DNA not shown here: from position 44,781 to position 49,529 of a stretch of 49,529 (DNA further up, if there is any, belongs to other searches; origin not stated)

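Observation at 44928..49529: Giant beta-propeller / FN3 / multiheme cytochrome fusion protein at the window edge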

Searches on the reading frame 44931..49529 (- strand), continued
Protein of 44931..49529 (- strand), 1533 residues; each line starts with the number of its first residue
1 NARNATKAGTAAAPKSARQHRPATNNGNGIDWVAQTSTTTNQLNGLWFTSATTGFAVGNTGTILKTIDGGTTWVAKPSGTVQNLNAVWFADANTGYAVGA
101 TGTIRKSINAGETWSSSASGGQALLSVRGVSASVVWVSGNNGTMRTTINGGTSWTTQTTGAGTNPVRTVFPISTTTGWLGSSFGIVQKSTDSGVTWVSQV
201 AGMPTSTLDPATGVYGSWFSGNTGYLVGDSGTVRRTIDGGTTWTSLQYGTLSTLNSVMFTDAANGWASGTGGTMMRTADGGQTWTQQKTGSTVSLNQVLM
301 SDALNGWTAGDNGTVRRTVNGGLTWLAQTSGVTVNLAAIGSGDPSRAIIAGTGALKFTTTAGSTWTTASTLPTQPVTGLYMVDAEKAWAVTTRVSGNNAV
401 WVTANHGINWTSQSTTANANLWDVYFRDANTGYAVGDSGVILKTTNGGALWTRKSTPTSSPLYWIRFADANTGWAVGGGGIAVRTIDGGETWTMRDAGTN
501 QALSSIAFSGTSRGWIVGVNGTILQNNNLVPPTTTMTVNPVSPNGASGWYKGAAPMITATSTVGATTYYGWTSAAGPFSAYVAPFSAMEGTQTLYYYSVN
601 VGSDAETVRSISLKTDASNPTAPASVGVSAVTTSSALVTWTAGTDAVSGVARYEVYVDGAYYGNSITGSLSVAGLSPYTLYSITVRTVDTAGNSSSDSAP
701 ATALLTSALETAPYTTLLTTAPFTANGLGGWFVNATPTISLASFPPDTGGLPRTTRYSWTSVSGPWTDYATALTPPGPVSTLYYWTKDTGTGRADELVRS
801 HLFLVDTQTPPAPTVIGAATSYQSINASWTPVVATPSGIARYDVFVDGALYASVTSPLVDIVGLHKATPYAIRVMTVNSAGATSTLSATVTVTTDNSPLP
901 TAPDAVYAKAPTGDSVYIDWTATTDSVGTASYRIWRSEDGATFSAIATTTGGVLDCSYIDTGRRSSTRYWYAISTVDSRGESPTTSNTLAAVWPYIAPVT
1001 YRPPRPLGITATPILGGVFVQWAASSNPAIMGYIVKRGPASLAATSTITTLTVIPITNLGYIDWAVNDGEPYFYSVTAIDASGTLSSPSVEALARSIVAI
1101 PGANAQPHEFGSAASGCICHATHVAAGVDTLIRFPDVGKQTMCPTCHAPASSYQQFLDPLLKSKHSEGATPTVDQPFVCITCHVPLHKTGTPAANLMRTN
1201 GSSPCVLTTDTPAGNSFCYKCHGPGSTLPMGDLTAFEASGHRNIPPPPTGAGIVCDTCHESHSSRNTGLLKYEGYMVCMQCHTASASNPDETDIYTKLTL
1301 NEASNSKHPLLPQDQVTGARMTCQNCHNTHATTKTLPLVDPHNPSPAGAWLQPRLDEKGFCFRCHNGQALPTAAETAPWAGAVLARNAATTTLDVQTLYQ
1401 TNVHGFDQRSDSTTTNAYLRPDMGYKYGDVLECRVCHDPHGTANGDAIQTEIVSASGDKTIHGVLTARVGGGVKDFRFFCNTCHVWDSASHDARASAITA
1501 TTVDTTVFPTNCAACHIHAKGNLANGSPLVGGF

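Call 12: find_encoding_contigs(protein=P0001, flank=10000, max_places=4)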
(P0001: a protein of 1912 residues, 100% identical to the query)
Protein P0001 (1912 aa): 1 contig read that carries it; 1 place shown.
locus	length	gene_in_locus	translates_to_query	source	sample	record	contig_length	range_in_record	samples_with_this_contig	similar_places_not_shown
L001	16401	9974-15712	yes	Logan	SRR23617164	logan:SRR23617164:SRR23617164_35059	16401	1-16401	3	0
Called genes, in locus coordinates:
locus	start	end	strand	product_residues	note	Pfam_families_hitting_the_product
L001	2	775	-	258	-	?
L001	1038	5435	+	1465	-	-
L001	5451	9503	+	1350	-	-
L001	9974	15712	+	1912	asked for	PF14870:PSII_BNR (weak), PF15902:Sortilin-Vps10 (faint), PF14870:PSII_BNR, PF25523:Ig_RIMBP2 (faint), PF14870:PSII_BNR, PF00041:fn3, PF25059:FN3_DSCAM-DSCAML_C (faint), PF09699:Paired_CXXCH_1, +3 more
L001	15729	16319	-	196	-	PF01558:POR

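Call 17: search_protein_families(library=pfam, proteins=[L001:1038-5432:+, L001:5451-9500:+, L001:5-775:-], max_evalue=0.1)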
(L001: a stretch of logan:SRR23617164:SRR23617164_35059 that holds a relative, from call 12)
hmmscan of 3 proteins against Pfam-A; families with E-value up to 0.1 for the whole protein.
L001:1038-5432:+ (1465 aa): 0 families

L001:5451-9500:+ (1350 aa): 0 families

L001:5-775:- (257 aa): 1 family
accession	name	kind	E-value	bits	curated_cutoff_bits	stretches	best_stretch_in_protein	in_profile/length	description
PF01544.23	CorA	-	2.6e-43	148.9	27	1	30-257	2-234/292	CorA-like Mg2+ transporter protein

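Call 21: search_solved_structures(query=P0001, max_evalue=0.01)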
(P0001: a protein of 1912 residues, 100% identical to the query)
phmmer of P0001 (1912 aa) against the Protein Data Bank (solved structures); distinct sequences matched with E-value up to 0.01: 13.
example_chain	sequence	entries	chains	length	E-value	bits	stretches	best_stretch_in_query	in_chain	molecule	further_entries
2xbg_A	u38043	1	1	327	7.8e-16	59.8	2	331-409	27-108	YCF48-LIKE PROTEIN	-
5ojr_A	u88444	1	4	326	8.2e-16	59.7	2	331-409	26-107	Ycf48-like protein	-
5ojp_A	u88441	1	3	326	9.2e-16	59.6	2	331-409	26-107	Ycf48-like protein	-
5oj5_A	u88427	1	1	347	1e-15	59.4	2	331-409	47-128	Ycf48-like protein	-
8am5_S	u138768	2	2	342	8.8e-14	53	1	340-524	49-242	Photosystem II assembly lipoprotein Ycf48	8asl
5oj3_A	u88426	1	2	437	3.4e-13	51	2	822-904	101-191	Photosystem II stability/assembly factor HCF136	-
1k85_A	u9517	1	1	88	1.8e-07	32.1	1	999-1078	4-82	CHITINASE A1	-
8g4l_bm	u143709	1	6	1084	1.7e-05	25.5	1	1146-1462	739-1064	Titin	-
8pn5_A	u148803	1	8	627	0.00021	21.9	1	993-1369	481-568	DUF3472 domain-containing protein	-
8pn3_A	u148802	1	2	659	0.00022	21.8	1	993-1369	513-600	DUF3472 domain-containing protein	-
8pmu_A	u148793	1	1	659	0.00022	21.8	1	993-1369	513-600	DUF3472 domain-containing protein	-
8bnq_A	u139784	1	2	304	0.00034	21.2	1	1190-1462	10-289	Titin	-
3mpc_A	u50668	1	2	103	0.0028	18.2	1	1279-1367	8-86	Fn3-like protein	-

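Call 25: find_related_loci(query=A1, collection=genome_contigs, flank=10000)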
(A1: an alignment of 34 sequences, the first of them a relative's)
Query A1 (1912 aa) in genome_contigs; peptide patterns used: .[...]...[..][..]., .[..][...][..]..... (x = any residue, [..] = any of these).
600 stretches matched a pattern (row limit reached: there are more); 496 encode a relative of the query (tblastn E <= 1e-3); the best 80 are kept; 79 distinct loci.
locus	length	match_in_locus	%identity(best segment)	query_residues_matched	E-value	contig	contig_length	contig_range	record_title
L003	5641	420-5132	37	6-1898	0e+0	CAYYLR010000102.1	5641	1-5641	MAG TPA_asm: uncultured Coriobacteriaceae bacterium isolate SRP257756_co1_53 genome assembly, contig: NODE_13477_length_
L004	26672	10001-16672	50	9-1895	0e+0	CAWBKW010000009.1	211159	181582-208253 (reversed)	MAG: uncultured Coriobacteriia bacterium isolate MFD02979.bin.2.177 genome assembly, contig: contig_66419, whole genome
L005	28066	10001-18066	36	29-945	6e-107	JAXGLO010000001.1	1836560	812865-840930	MAG: Thermoleophilia bacterium isolate AnMBR.bin210 bin210_1, whole genome shotgun sequence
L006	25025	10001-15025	32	7-1902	0e+0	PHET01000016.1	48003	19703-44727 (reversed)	MAG: Actinobacteria bacterium HGW-Actinobacteria-7 Ig3397_v2_scaffold_489, whole genome shotgun sequence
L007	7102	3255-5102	39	1-923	3e-96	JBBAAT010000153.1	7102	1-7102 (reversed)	MAG: Bacteroidales bacterium isolate SO_2017_GW3_49 scaffold_5126_c1_OW296A_2017, whole genome shotgun sequence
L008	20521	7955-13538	32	23-963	1e-95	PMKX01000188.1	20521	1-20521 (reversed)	MAG: Actinomycetota bacterium isolate fen_672 73.20120600_E1D.40_contig_9644, whole genome shotgun sequence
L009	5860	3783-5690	37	4-978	1e-91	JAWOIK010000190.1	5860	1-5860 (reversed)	MAG: Ignavibacteriaceae bacterium isolate CWP5-2.bin.23 k191_759782, whole genome shotgun sequence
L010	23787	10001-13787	39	19-926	2e-90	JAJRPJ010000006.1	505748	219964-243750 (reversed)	MAG: Candidatus Zixiibacteriota bacterium isolate Dive100_bin1.50 k141_194072, whole genome shotgun sequence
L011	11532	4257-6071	38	7-907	3e-89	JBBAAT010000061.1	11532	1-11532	MAG: Bacteroidales bacterium isolate SO_2017_GW3_49 scaffold_2813_c1_OW296A_2017, whole genome shotgun sequence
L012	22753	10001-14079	37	1-907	7e-89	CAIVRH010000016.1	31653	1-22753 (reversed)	uncultured candidate division Zixibacteria bacterium isolate AM-sed-core3-D1_bin-832 genome assembly, contig: bin-832:16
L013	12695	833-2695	36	1-924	7e-88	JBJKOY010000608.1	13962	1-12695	MAG: Ignavibacteriaceae bacterium isolate Bin_107 S1Ck127_2055382_flag_0_multi_9.9870_len_13962, whole genome shotgun se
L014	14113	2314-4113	39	5-910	3e-87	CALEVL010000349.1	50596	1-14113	MAG TPA_asm: uncultured Ignavibacteria bacterium isolate SRR5576004_bin.128_CONCOCT_v1.1_MAG genome assembly, contig: ER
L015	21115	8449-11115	36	29-944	2e-87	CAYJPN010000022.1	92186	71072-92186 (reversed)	MAG TPA_asm: uncultured Ignavibacteriaceae bacterium isolate ERP124720_co1_209 genome assembly, contig: NODE_336_length_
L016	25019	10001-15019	33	1-1897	0e+0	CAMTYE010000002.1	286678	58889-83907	MAG: uncultured actinobacterium isolate G04_MAG_00041 genome assembly, contig: G04_MAG_00041_000000000005, whole genome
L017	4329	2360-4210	38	5-907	5e-86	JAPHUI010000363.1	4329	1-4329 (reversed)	MAG: Ignavibacteriaceae bacterium isolate S1D-Bin_2 c_000000406652, whole genome shotgun sequence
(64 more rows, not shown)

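Call 26: find_encoding_contigs(protein=P0004, flank=10000, max_places=1)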
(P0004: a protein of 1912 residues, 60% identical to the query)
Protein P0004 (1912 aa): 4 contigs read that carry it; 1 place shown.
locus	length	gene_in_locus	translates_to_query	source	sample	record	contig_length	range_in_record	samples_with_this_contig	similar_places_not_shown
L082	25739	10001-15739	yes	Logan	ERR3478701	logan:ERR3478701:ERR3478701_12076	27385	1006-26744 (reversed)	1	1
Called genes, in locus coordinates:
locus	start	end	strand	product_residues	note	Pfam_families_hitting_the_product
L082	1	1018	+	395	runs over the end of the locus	PF00162:PGK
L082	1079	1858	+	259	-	PF00121:TIM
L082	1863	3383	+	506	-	PF01676:Metalloenzyme, PF06415:iPGM_N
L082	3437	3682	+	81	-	PF03840:SecG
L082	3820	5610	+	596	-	PF00496:SBP_bac_5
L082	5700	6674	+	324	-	PF19300:BPD_transp_1_N (faint), PF00528:BPD_transp_1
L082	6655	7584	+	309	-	PF12911:OppC_N, PF00528:BPD_transp_1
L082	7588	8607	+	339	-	PF00005:ABC_tran, PF13304:AAA_21, PF08352:oligo_HPY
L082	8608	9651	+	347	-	PF00005:ABC_tran, PF08352:oligo_HPY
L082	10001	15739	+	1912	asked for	PF14870:PSII_BNR (weak), PF15902:Sortilin-Vps10 (faint), PF14870:PSII_BNR, PF00041:fn3, PF14522:Cytochrome_C7 (faint), PF14537:Cytochrom_c3_2 (weak), PF09699:Paired_CXXCH_1 (weak), PF22113:Mtrc-MtrF_II-IV_dom (weak)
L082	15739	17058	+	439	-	PF22113:Mtrc-MtrF_II-IV_dom (faint), PF09699:Paired_CXXCH_1 (faint), PF14522:Cytochrome_C7 (faint), PF14537:Cytochrom_c3_2 (faint), PF13442:Cytochrome_CBB3 (faint)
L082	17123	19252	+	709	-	PF13426:PAS_9, PF01590:GAF, PF13185:GAF_2, PF07228:SpoIIE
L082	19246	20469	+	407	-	PF00155:Aminotran_1_2, PF00266:Aminotran_5 (weak), PF01041:DegT_DnrJ_EryC1, PF01053:Cys_Met_Meta_PP (weak)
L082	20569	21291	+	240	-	PF02811:PHP, PF13263:PHP_C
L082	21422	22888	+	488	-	PF02310:B12-binding, PF04055:Radical_SAM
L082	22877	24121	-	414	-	PF00762:Ferrochelatase, PF01903:CbiX (weak)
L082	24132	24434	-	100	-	PF02583:Trns_repr_metal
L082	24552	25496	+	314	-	PF01545:Cation_efflux, PF16916:ZT_dimer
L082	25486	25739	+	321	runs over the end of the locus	PF00892:EamA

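Call 27: find_encoding_contigs(protein=P0014, flank=10000, max_places=1)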
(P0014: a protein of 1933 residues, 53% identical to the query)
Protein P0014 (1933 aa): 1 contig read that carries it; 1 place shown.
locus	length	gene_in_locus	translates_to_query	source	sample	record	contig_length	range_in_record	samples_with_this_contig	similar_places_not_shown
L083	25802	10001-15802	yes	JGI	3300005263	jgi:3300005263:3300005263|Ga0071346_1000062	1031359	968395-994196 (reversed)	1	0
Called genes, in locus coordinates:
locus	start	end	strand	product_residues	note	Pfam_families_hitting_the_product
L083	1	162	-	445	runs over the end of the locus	PF02347:GDC-P, PF00266:Aminotran_5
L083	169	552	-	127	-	PF01597:GCV_H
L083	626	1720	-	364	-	PF01571:GCV_T, PF08669:GCV_T_C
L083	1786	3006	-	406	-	PF00768:Peptidase_S11, PF13354:Beta-lactamase2 (weak), PF07943:PBP5_C (weak)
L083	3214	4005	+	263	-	-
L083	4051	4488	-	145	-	PF01842:ACT (faint), PF19571:ACT_8, PF22629:ACT_AHAS_ss (faint)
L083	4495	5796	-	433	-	PF04443:LuxE (faint), PF00501:AMP-binding, PF14535:AMP-binding_C_2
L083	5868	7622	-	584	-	PF12229:PG_binding_4, PF04294:VanW, PF07501:G5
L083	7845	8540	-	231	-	PF01066:CDP-OH_P_transf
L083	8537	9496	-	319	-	PF01544:CorA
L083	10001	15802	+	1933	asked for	PF14870:PSII_BNR, PF00041:fn3 (weak), PF14522:Cytochrome_C7 (faint), PF22113:Mtrc-MtrF_II-IV_dom (faint), PF09699:Paired_CXXCH_1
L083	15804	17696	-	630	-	PF00664:ABC_membrane, PF00005:ABC_tran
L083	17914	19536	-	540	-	PF28550:DUF8436, PF00890:FAD_binding_2 (faint), PF01266:DAO (faint), PF01494:FAD_binding_3 (faint), PF03486:HI0933_like (faint), PF07992:Pyr_redox_2 (weak), PF21688:FAD-depend_C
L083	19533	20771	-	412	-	PF00890:FAD_binding_2, PF01134:GIDA (faint), PF01266:DAO (weak), PF03486:HI0933_like, PF07992:Pyr_redox_2, PF12831:FAD_oxidored, PF13450:NAD_binding_8 (weak), PF22780:HI0933_like_1st, +1 more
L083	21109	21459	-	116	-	PF02641:DUF190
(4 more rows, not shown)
